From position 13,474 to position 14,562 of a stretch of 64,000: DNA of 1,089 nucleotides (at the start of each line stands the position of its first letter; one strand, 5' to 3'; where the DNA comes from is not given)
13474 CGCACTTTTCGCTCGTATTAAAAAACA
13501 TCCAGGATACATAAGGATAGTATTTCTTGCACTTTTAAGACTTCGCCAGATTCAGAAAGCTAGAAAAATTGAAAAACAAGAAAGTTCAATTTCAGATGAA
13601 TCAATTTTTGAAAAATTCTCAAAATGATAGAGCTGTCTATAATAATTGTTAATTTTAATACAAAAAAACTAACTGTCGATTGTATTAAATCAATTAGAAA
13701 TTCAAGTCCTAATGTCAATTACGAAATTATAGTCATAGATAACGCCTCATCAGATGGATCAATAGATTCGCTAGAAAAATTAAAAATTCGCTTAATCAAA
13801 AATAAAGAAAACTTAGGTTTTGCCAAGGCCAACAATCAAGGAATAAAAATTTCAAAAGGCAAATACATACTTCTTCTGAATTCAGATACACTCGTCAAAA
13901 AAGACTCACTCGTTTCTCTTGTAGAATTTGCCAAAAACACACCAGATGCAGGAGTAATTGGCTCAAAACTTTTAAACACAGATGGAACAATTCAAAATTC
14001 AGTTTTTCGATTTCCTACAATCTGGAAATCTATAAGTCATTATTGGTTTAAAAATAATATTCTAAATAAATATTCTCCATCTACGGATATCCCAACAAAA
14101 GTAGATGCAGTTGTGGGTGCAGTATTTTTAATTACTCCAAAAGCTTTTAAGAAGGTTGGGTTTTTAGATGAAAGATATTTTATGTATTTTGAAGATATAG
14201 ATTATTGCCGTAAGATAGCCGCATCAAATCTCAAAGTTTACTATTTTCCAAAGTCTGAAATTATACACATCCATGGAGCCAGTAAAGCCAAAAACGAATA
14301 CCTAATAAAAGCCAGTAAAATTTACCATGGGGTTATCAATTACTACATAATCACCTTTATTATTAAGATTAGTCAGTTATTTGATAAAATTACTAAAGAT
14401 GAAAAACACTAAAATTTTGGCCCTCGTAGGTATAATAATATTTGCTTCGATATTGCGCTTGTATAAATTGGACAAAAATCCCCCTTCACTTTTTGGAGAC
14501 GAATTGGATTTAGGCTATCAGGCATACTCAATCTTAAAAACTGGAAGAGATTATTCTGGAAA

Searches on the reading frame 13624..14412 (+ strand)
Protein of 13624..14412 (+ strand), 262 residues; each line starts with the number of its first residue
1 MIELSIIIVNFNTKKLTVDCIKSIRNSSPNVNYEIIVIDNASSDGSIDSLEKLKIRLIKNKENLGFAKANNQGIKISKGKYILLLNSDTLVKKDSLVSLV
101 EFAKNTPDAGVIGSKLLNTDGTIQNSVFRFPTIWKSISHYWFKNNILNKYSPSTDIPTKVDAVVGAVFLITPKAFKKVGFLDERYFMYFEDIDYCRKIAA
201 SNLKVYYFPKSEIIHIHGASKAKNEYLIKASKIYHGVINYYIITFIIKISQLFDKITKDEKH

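Call 26: search_protein_families(library=pfam, proteins=[window:13624-14412:+], max_evalue=0.001)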
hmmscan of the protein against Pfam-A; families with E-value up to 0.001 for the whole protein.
window:13624-14412:+ (262 aa): 6 families
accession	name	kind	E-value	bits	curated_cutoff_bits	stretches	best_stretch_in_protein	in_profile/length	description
PF00535.33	Glycos_transf_2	-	8.3e-28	97.9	23.3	1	5-136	1-132/168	Glycosyl transferase family 2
PF13641.12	Glyco_tranf_2_3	-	1.2e-14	55.3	27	1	4-220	3-216/230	Glycosyltransferase like family 2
PF13632.12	Glyco_trans_2_3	-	4.4e-08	33.6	27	1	81-236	1-142/198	Glycosyl transferase family group 2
PF13712.12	Glyco_tranf_2_5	-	2e-07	31.4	27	1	51-226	26-199/210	Glycosyltransferase like family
PF10111.15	Glyco_tranf_2_2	-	1.2e-06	28.6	27.3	1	17-203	15-204/276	Glycosyltransferase like family 2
PF02709.20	Glyco_transf_7C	-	0.00045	20.2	23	1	152-215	8-74/78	N-terminal domain of galactosyltransferase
